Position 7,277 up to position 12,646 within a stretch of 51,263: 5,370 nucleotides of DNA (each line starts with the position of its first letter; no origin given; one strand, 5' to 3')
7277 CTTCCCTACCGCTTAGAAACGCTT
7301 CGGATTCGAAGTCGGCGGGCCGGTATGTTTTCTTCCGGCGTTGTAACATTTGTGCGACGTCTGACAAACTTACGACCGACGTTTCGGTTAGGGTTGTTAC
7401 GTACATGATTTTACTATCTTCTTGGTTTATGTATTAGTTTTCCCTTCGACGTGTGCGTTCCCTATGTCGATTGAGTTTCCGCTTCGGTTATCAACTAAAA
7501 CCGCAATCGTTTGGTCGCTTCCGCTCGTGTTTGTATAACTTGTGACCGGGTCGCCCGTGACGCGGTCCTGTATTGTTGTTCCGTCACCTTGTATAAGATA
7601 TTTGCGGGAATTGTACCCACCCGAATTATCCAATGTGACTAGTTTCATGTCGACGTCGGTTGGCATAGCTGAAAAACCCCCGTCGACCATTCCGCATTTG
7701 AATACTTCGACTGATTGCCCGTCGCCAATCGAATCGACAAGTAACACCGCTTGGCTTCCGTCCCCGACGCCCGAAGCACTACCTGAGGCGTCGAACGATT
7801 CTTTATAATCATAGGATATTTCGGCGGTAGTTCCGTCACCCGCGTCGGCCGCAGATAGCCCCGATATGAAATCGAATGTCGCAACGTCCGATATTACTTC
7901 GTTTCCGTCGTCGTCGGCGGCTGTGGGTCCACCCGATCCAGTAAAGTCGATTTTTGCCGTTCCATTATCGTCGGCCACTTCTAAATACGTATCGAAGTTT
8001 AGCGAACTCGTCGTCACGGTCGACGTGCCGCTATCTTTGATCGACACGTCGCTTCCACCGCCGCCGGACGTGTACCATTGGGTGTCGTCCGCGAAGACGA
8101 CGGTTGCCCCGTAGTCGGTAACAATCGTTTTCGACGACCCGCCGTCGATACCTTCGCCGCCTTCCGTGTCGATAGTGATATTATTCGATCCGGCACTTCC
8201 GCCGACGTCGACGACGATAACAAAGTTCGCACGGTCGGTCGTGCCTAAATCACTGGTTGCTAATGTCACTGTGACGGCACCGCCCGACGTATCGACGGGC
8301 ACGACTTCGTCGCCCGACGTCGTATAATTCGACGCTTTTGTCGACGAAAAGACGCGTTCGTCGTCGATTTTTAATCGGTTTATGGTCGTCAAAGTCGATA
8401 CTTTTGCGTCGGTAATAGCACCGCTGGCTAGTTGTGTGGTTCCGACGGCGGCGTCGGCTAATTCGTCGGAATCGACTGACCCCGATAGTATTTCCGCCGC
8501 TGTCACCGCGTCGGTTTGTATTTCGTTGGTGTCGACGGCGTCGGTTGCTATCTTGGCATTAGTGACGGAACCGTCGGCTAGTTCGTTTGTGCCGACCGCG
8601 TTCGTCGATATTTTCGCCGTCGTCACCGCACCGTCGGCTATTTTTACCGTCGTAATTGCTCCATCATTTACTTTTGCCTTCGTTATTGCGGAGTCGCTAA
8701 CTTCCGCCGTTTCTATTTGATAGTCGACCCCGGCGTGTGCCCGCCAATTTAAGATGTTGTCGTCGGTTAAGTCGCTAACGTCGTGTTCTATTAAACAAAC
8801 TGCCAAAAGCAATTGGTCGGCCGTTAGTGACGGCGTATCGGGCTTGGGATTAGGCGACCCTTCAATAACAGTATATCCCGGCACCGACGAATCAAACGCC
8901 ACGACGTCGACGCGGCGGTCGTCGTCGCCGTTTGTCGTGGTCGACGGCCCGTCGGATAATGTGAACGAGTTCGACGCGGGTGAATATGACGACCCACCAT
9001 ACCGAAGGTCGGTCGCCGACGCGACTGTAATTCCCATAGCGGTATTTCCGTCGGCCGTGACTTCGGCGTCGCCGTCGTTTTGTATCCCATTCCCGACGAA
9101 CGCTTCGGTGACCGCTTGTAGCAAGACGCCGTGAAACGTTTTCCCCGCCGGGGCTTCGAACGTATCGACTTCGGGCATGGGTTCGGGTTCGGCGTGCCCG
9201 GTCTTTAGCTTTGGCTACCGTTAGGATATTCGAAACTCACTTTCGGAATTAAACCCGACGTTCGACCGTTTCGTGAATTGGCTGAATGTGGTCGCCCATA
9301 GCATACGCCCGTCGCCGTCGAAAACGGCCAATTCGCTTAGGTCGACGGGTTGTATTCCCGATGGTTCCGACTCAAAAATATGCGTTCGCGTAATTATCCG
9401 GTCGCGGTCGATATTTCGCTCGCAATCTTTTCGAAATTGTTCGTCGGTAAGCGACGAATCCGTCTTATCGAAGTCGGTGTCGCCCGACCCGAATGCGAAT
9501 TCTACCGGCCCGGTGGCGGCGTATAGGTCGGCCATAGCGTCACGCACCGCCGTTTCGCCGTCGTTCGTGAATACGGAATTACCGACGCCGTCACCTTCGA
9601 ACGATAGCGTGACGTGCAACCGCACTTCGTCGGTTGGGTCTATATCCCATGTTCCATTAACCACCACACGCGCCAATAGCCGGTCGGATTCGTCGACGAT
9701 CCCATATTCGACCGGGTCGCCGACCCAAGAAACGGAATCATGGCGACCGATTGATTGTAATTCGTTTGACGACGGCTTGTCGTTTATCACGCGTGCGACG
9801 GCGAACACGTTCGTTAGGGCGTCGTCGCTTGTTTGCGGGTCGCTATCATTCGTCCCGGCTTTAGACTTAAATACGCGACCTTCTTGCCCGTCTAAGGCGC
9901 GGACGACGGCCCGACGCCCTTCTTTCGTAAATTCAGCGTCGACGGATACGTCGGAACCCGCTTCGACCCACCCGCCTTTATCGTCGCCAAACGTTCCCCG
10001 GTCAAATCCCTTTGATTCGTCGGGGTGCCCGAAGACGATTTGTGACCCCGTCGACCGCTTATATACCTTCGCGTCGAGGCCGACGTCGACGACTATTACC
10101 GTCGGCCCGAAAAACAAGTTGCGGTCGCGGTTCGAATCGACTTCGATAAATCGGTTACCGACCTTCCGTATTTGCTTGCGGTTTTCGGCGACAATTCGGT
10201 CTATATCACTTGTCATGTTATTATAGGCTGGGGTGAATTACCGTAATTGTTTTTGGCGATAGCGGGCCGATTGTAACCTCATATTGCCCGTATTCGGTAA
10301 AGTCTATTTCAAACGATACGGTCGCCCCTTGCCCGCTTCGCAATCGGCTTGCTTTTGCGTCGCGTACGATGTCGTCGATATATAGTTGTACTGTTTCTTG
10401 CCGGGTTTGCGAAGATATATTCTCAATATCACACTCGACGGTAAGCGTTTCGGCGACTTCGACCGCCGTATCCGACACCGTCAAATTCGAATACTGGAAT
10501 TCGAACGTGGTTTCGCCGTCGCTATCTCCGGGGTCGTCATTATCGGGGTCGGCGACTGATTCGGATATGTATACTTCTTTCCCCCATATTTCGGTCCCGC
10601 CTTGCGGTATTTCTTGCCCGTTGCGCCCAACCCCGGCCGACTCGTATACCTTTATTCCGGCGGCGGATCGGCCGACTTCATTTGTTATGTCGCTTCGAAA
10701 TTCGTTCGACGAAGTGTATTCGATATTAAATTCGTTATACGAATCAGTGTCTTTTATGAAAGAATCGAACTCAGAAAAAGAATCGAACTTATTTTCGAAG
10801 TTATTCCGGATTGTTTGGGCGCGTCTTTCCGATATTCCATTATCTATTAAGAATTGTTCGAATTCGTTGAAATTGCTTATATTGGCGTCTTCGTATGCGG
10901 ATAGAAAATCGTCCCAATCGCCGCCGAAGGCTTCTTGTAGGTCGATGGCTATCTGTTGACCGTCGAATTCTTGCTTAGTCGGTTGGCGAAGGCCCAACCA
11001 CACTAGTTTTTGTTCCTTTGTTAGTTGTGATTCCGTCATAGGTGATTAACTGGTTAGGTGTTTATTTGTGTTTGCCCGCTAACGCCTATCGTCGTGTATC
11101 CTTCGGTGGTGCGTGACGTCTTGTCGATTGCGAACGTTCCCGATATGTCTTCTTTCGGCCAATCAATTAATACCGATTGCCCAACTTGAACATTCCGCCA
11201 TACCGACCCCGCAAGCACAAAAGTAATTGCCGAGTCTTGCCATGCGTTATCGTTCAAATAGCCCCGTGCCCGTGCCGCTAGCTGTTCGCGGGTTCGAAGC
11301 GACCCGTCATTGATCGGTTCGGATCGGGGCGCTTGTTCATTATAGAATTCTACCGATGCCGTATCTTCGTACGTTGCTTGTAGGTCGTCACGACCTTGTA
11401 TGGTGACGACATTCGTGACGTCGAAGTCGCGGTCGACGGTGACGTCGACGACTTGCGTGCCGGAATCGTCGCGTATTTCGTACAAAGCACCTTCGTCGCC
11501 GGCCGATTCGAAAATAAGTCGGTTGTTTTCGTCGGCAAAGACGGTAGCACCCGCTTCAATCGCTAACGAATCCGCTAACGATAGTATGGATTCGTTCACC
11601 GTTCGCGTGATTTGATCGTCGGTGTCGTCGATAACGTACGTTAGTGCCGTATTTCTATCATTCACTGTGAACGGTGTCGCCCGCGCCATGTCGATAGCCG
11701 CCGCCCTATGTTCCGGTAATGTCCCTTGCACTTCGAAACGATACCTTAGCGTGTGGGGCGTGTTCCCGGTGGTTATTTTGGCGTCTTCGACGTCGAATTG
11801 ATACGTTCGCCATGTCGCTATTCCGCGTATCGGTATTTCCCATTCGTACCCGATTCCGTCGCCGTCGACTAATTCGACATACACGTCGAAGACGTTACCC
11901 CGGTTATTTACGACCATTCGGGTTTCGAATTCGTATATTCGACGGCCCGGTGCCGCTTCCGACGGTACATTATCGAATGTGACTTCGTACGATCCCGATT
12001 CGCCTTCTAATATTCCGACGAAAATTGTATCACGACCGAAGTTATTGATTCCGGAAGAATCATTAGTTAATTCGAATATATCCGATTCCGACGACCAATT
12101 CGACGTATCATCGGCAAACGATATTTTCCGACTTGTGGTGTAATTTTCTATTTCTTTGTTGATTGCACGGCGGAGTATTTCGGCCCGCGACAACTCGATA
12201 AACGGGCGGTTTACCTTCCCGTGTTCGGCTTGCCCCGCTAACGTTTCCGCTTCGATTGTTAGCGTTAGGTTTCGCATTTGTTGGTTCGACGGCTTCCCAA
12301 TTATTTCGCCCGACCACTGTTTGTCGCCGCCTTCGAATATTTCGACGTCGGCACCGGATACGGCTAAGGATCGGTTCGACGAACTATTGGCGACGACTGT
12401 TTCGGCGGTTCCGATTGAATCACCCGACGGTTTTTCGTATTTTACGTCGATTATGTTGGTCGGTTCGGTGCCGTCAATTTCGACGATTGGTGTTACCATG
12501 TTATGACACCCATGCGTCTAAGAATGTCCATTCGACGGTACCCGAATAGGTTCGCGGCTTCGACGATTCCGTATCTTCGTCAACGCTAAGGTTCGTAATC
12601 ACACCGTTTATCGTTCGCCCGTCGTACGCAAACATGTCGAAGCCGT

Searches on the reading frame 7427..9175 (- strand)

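Call 14: search_protein_families(library=pfam, proteins=[window:7427-9175:-], max_evalue=0.001)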
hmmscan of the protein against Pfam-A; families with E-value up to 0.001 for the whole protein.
window:7427-9175:- (582 aa): 0 families

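Call 15: search_protein_families(library=phrogs, proteins=[window:7427-9175:-], max_evalue=0.00001)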
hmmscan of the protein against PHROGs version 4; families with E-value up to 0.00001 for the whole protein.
window:7427-9175:- (582 aa): 7 families
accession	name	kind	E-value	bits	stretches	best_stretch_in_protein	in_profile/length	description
phrog_20556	-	tail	1.2e-71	243.3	2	1-379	2-404/528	baseplate protein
phrog_892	-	tail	7.4e-16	58.8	1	153-213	349-409/782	tail fiber protein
phrog_28766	-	tail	4.4e-15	56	2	150-215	157-221/472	tail fiber protein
phrog_7660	-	tail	9.7e-08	31.1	1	152-213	443-504/1656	tail fiber protein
phrog_32822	-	head and packaging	1.8e-07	30.2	1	155-292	900-1037/1548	virion structural protein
phrog_26466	-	unknown function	2e-07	29.4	1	147-320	1802-1967/2337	-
phrog_13518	-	unknown function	1.4e-06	27.6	1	135-277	258-399/1230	-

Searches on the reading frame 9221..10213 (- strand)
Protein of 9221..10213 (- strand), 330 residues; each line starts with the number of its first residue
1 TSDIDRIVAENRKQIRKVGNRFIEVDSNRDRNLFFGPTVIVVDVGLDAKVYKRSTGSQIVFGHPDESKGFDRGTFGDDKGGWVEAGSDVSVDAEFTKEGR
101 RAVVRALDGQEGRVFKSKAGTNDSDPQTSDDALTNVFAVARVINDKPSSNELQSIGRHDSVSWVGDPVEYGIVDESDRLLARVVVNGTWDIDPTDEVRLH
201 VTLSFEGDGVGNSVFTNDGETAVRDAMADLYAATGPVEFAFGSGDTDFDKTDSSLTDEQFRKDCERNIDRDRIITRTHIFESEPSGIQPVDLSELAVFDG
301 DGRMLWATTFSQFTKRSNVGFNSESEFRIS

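Call 14: search_protein_families(library=pfam, proteins=[window:9221-10213:-], max_evalue=0.001)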
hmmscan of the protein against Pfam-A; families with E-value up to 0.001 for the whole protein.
window:9221-10213:- (330 aa): 0 families

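Call 15: search_protein_families(library=phrogs, proteins=[window:9221-10213:-], max_evalue=0.00001)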
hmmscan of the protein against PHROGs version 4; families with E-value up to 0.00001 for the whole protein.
window:9221-10213:- (330 aa): 2 families
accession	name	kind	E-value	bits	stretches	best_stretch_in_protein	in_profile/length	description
phrog_21822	-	unknown function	2.2e-72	245.5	1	2-329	3-329/330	-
phrog_5417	-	unknown function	1.1e-07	32.8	0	216-321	36-148/156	-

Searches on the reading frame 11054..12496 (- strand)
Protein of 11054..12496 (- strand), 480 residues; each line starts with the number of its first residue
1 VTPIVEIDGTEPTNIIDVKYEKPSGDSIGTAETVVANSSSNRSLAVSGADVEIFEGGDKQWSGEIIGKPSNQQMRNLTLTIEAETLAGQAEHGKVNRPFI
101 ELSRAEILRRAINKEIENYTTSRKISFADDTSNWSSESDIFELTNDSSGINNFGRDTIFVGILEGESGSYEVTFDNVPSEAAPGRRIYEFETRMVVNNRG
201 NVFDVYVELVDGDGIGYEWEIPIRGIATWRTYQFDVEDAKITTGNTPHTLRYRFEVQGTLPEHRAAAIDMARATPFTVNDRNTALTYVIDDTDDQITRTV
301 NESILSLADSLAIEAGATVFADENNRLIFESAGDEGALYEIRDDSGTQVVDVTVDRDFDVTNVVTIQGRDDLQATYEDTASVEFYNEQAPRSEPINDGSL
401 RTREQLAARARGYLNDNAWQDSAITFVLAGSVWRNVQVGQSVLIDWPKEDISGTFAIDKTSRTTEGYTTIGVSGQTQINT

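Call 14: search_protein_families(library=pfam, proteins=[window:11054-12496:-], max_evalue=0.001)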
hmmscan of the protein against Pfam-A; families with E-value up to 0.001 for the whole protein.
window:11054-12496:- (480 aa): 0 families

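Call 15: search_protein_families(library=phrogs, proteins=[window:11054-12496:-], max_evalue=0.00001)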
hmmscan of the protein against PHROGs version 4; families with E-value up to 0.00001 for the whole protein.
window:11054-12496:- (480 aa): 1 family
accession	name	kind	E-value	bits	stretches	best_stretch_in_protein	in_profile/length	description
phrog_21793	-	unknown function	6.4e-101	339.6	1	4-476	5-481/482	-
